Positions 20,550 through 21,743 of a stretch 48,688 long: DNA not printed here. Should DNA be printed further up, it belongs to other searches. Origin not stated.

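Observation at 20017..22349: Candidate undescribed three-gene system: DUF1802-like, DUF1152-like (GIGGGGD loop) and an unknown protein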

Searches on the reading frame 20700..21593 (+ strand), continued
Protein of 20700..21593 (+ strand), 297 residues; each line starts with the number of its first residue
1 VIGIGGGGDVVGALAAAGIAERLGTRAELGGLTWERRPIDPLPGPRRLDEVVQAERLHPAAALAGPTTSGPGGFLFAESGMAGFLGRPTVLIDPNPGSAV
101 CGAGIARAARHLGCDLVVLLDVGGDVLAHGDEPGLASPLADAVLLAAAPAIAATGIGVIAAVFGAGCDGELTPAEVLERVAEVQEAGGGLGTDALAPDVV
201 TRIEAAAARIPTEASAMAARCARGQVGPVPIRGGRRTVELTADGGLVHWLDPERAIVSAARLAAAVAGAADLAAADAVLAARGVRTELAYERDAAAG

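Call 57: find_encoding_contigs(protein=P0432, flank=9000, max_places=1)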
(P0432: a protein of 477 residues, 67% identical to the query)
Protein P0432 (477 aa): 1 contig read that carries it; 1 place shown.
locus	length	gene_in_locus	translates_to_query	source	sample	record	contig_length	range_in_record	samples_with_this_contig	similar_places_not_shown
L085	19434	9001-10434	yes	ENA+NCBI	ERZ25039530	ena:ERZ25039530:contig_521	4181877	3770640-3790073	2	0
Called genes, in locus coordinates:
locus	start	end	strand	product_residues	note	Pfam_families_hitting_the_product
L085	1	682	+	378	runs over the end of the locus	PF13480:Acetyltransf_6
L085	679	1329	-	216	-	PF08123:DOT1, PF08241:Methyltransf_11 (weak), PF13649:Methyltransf_25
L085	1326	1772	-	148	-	PF04828:GFA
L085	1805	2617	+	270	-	PF00581:Rhodanese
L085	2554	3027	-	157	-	PF01243:PNPOx_N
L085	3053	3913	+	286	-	PF00296:Bac_luciferase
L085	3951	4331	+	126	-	-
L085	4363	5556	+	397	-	PF00005:ABC_tran, PF13304:AAA_21 (faint), PF00571:CBS (faint)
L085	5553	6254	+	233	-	PF00528:BPD_transp_1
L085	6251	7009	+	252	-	PF00528:BPD_transp_1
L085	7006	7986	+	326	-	PF04069:OpuAC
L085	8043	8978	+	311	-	PF01008:IF-2B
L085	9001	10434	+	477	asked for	PF00596:Aldolase_II, PF06626:DUF1152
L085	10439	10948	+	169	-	PF13302:Acetyltransf_3, PF00583:Acetyltransf_1, PF13508:Acetyltransf_7 (weak)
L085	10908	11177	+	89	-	PF00378:ECH_1, PF16113:ECH_2 (weak)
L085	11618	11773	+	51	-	-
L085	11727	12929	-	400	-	PF25371:DUF7884, PF02353:CMAS, PF13489:Methyltransf_23, PF01728:FtsJ (weak), PF08241:Methyltransf_11, PF08242:Methyltransf_12, PF13649:Methyltransf_25, PF13847:Methyltransf_31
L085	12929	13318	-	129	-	PF12680:SnoaL_2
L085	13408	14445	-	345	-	PF02775:TPP_enzyme_C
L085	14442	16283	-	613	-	PF01558:POR, PF01855:POR_N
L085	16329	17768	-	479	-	PF06863:DUF1254, PF06742:DUF1214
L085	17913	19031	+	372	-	PF05222:AlaDh_PNT_N, PF01262:AlaDh_PNT_C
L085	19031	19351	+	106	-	PF12769:PNTB_4TM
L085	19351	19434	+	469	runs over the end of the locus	PF02233:PNTB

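Call 58: find_encoding_contigs(protein=P0442, flank=9000, max_places=1)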
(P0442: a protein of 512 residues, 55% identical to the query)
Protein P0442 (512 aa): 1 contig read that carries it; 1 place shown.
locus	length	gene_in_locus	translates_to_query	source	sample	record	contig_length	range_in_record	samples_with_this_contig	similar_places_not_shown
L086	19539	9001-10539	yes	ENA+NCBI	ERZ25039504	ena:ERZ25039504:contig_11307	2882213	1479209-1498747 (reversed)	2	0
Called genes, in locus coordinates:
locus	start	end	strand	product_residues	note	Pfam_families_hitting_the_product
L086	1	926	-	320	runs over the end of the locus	PF08240:ADH_N, PF00107:ADH_zinc_N, PF13602:ADH_zinc_N_2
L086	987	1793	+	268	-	PF07819:PGAP1 (faint)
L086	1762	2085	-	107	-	-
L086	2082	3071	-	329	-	PF08240:ADH_N, PF00107:ADH_zinc_N (weak)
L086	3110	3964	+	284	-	PF00581:Rhodanese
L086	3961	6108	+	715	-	PF13188:PAS_8 (faint), PF00989:PAS (weak), PF08448:PAS_4, PF01590:GAF, PF13185:GAF_2, PF13492:GAF_3, PF07228:SpoIIE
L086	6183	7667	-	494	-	-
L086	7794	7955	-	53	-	-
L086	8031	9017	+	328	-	PF01008:IF-2B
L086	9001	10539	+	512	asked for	PF00596:Aldolase_II, PF06626:DUF1152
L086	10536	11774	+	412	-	PF05977:MFS_3, PF07690:MFS_1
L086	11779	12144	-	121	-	-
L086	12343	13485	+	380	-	PF05222:AlaDh_PNT_N, PF01262:AlaDh_PNT_C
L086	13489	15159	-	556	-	-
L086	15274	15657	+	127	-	PF12769:PNTB_4TM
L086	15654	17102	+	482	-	PF02233:PNTB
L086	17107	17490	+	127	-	-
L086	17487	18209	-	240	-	-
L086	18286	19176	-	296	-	PF00892:EamA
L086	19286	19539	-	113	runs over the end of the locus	PF02537:CRCB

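Call 64: search_solved_structures(query=A3, max_evalue=10, show_alignments=5)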
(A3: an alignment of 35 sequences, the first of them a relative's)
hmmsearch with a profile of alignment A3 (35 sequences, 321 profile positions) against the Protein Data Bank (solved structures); distinct sequences matched with E-value up to 10: 0.
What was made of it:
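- The profile finds nothing in the PDB by sequence (call 64).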

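Call 70: search_protein_families(library=ncbifam, proteins=[P0241, L084:8064-9017:+, L086:8031-9017:+, L084:10529-11035:+], max_evalue=0.00001)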
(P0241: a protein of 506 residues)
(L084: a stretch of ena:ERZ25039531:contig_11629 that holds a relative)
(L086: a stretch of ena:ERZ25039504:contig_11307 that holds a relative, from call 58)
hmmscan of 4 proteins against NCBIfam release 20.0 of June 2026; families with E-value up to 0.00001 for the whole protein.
P0241 (506 aa): 26 families (the best 25 are shown)
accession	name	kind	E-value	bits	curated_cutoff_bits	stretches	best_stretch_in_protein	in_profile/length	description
NF005123.0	PRK06557.1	subfamily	6.1e-36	124.2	251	1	4-189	13-204/223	L-ribulose-5-phosphate 4-epimerase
NF005984.0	PRK08087.1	subfamily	4.7e-32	111.5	264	1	6-169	9-173/215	L-fuculose-phosphate aldolase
NF053831.1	RU1PAldHalo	equivalog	5.8e-32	110.8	300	1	4-178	6-180/208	ribulose-1-phosphate aldolase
NF004527.0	PRK05874.1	equivalog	8.6e-32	110.4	308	1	5-184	9-193/218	L-fuculose-phosphate aldolase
NF005302.0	PRK06833.1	equivalog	1.2e-29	103.3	264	1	4-168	7-174/214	L-fuculose-phosphate aldolase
TIGR01086.1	fucA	equivalog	4.2e-27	95.3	400.25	1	7-168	9-171/214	L-fuculose-phosphate aldolase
NF006208.0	PRK08333.1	equivalog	3.7e-23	82.2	267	1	5-176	7-179/189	aldolase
NF006413.0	PRK08660.1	equivalog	6.2e-23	81.6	203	1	9-181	8-178/184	aldolase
NF043034.1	OxoTetrPhDc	equivalog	5e-22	78.7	250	1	4-183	6-191/205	3-oxo-tetronate 4-phosphate decarboxylase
NF006047.0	PRK08193.1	subfamily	5.3e-22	78.5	257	1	6-106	8-110/231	L-ribulose-5-phosphate 4-epimerase AraD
NF009003.0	PRK12348.1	subfamily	1e-20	74.4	331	1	6-102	7-105/228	L-ribulose-5-phosphate 4-epimerase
NF040649.1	FucA_Meth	equivalog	7.4e-20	71.6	250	1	6-177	5-173/179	L-fuculose phosphate aldolase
TIGR00760.1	araD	equivalog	5.6e-19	68.3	389.1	1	5-102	7-106/228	L-ribulose-5-phosphate 4-epimerase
NF009002.0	PRK12347.1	subfamily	1.5e-18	66.9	386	1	4-104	6-109/231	L-ribulose-5-phosphate 4-epimerase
TIGR03328.1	salvage_mtnB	equivalog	5.5e-18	65.2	137.05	1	8-101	2-97/194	methylthioribulose 1-phosphate dehydratase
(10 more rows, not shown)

L084:8064-9017:+ (317 aa): 8 families
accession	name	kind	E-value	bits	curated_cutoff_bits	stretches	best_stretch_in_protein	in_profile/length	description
NF004326.0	PRK05720.1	subfamily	7.1e-109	363.8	271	1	10-314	11-351/358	s-methyl-5-thioribose-1-phosphate isomerase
TIGR00512.1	salvage_mtnA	equivalog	1.3e-103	346.5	279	1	12-304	3-334/335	S-methyl-5-thioribose-1-phosphate isomerase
TIGR00524.1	eIF-2B_rel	subfamily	9.4e-88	294.2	185.85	1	37-305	2-303/303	S-methyl-5-thioribose-1-phosphate isomerase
NF004700.0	PRK06036.1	equivalog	6.6e-81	272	528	1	16-310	10-335/339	S-methyl-5-thioribose-1-phosphate isomerase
NF004436.0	PRK05772.1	equivalog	8.6e-73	245.7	521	1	10-314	17-360/363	S-methyl-5-thioribose-1-phosphate isomerase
TIGR00511.1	ribulose_e2b2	equivalog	3.3e-44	151.4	314.1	1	41-306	4-289/301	ribose 1,5-bisphosphate isomerase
NF006210.0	PRK08335.1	equivalog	2.9e-24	85.8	339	1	105-308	85-274/275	translation initiation factor IF-2B subunit alpha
NF004994.0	PRK06372.1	equivalog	5.9e-16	58.6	249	1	160-305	106-248/253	translation initiation factor IF-2B subunit delta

L086:8031-9017:+ (328 aa): 8 families
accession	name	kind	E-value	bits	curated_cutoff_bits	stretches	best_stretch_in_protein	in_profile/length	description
NF004326.0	PRK05720.1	subfamily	1.2e-124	415.8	271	1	2-325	10-351/358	s-methyl-5-thioribose-1-phosphate isomerase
TIGR00512.1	salvage_mtnA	equivalog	2.1e-117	391.9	279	1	4-315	2-334/335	S-methyl-5-thioribose-1-phosphate isomerase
TIGR00524.1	eIF-2B_rel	subfamily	6.8e-100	334.1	185.85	1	29-316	1-303/303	S-methyl-5-thioribose-1-phosphate isomerase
NF004700.0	PRK06036.1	equivalog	1.9e-89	300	528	1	5-321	4-335/339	S-methyl-5-thioribose-1-phosphate isomerase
NF004436.0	PRK05772.1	equivalog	5.7e-84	282.4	521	1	2-326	16-361/363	S-methyl-5-thioribose-1-phosphate isomerase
TIGR00511.1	ribulose_e2b2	equivalog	8.1e-49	166.5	314.1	1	33-317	3-289/301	ribose 1,5-bisphosphate isomerase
NF006210.0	PRK08335.1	equivalog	2e-25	89.6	339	1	75-319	55-274/275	translation initiation factor IF-2B subunit alpha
NF004994.0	PRK06372.1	equivalog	2.1e-12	47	249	1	165-316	109-248/253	translation initiation factor IF-2B subunit delta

L084:10529-11035:+ (168 aa): 1 family
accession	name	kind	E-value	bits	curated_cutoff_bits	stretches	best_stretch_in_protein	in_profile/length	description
NF058543.1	ActPatMycb56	equivalog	7.3e-32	110.5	460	1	5-156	134-282/317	acetyltransferase Pat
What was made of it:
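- The aldolase domain scores better with FucA and ribulose-1-phosphate aldolase models than with MtnB (call 70).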

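Call 83: find_related_loci(query=A4, collection=viral_contigs, flank=5000)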
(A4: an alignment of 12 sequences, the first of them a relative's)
Query A4 (337 aa) in viral_contigs; peptide patterns used: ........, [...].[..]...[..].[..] (x = any residue, [..] = any of these).
83 stretches matched a pattern, but none encodes a relative of the query by tblastn (E <= 1e-3).

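Call 89: search_protein_families(library=pfam, proteins=[L003:5988-7226:+, L003:9238-10035:+, L007:9060-10712:+, L012:9000-9545:+, L031:7133-7963:+, L031:8869-9651:+, L039:3368-4312:+, L059:923-2641:+, L050:6565-7878:+, L004:9288-9806:+], max_evalue=0.0001)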
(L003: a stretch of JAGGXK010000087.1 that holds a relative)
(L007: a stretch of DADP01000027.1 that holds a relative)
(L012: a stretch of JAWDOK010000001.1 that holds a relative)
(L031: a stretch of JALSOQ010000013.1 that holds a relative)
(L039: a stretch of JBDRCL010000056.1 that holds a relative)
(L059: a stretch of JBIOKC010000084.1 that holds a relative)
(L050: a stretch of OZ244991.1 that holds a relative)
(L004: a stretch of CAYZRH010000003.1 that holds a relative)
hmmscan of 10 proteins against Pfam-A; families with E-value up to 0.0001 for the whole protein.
L003:5988-7226:+ (412 aa): 1 family
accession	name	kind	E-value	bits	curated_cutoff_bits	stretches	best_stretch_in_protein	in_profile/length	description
PF00266.25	Aminotran_5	-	2.1e-25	89.9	21.5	1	70-373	33-338/371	Aminotransferase class-V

L003:9238-10035:+ (265 aa): 1 family
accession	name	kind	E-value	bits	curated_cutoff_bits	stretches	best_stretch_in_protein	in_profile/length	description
PF02673.24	BacA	-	1.2e-39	137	33.4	1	6-248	1-249/257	Bacitracin resistance protein BacA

L007:9060-10712:+ (550 aa): 1 family
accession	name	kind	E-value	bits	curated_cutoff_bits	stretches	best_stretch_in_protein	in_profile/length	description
PF09721.15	Exosortase_EpsH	-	6.6e-12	45.8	25.7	1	31-275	6-234/254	Transmembrane exosortase (Exosortase_EpsH)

L012:9000-9545:+ (181 aa): 0 families

L031:7133-7963:+ (276 aa): 1 family
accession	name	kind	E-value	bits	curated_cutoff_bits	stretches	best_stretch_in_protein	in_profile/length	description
PF00892.27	EamA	-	1.1e-42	146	28.2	2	139-271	2-134/135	EamA-like transporter family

L031:8869-9651:+ (260 aa): 2 families
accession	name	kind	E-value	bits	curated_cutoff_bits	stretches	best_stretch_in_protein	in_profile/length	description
PF04493.20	Endonuclease_5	-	1.4e-59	201.5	23.4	1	46-243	2-197/198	Endonuclease V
PF01949.23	Endo_dU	-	9.5e-05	22.3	32.7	0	201-247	130-179/182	Endonuclease dU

L039:3368-4312:+ (314 aa): 1 family
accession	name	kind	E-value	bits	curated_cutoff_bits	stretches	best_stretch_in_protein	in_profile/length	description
PF01944.22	SpoIIM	-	2.9e-17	63.5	26.9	1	57-237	8-163/163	Stage II sporulation protein M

L059:923-2641:+ (572 aa): 2 families
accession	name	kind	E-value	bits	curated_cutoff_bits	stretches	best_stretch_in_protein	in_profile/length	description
PF00501.34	AMP-binding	-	4.5e-71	240.1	29.9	1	46-412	2-380/384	AMP-binding enzyme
PF13193.12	AMP-binding_C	-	8.1e-12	46.3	24.5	1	467-543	1-74/76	AMP-binding enzyme C-terminal domain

L050:6565-7878:+ (437 aa): 3 families
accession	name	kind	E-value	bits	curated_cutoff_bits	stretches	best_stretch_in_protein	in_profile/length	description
PF02450.21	LCAT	-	3.2e-12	46.8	21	1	123-258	86-203/392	Lecithin:cholesterol acyltransferase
PF07819.20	PGAP1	-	2.8e-05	24.4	24.3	0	120-189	47-113/233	PGAP1-like alpha/beta domain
PF24096.1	DUF7379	-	8.5e-05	23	33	0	162-222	65-115/191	Domain of unknown function (DUF7379)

L004:9288-9806:+ (172 aa): 0 families

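Call 90: find_encoding_contigs(protein=P0506, flank=7000, max_places=1)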
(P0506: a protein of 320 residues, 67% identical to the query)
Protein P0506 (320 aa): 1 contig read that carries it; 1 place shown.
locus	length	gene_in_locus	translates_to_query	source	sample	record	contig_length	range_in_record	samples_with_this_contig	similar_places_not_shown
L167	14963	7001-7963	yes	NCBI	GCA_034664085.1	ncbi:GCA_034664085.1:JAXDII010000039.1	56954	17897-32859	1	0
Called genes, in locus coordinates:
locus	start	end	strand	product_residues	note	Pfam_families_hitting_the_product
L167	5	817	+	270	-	PF00581:Rhodanese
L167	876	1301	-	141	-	PF01243:PNPOx_N (weak)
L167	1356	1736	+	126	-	-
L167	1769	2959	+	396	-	PF00005:ABC_tran, PF13304:AAA_21 (faint), PF00571:CBS (faint)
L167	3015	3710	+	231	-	PF00528:BPD_transp_1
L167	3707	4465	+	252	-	PF00528:BPD_transp_1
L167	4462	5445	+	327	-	PF04069:OpuAC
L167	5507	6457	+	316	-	PF01008:IF-2B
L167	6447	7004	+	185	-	PF00596:Aldolase_II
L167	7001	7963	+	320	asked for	PF06626:DUF1152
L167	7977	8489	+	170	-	PF13302:Acetyltransf_3, PF00583:Acetyltransf_1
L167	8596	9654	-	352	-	PF02775:TPP_enzyme_C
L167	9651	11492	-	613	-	PF01558:POR, PF01855:POR_N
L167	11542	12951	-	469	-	PF06863:DUF1254, PF06742:DUF1214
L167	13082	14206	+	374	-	PF05222:AlaDh_PNT_N, PF01262:AlaDh_PNT_C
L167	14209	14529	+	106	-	PF12769:PNTB_4TM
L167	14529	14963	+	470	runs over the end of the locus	PF02233:PNTB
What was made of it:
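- In L167 the three are separate genes that overlap by 11 nt (mtnA/aldolase) and 4 nt (aldolase/DUF1152) (call 90).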

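Call 91: find_encoding_contigs(protein=P0483, flank=7000, max_places=1)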
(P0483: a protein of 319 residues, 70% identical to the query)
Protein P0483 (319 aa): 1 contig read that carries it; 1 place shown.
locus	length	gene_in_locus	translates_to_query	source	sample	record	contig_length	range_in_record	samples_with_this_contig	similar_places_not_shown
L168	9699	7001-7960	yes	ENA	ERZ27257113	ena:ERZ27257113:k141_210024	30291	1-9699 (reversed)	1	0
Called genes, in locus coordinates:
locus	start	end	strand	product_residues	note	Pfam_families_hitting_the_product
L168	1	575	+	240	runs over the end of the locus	PF00528:BPD_transp_1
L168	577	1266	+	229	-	PF00528:BPD_transp_1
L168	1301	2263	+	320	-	PF04069:OpuAC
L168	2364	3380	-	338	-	PF00356:LacI (weak), PF00532:Peripla_BP_1, PF13377:Peripla_BP_3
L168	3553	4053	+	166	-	PF05995:CDO_I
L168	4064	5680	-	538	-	PF00221:Lyase_aromatic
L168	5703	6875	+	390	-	PF00067:p450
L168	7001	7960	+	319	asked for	PF06626:DUF1152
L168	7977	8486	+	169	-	PF13302:Acetyltransf_3, PF00583:Acetyltransf_1, PF08445:FR47 (weak)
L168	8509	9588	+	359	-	-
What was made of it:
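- L168 has DUF1152 without mtnA (call 91).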
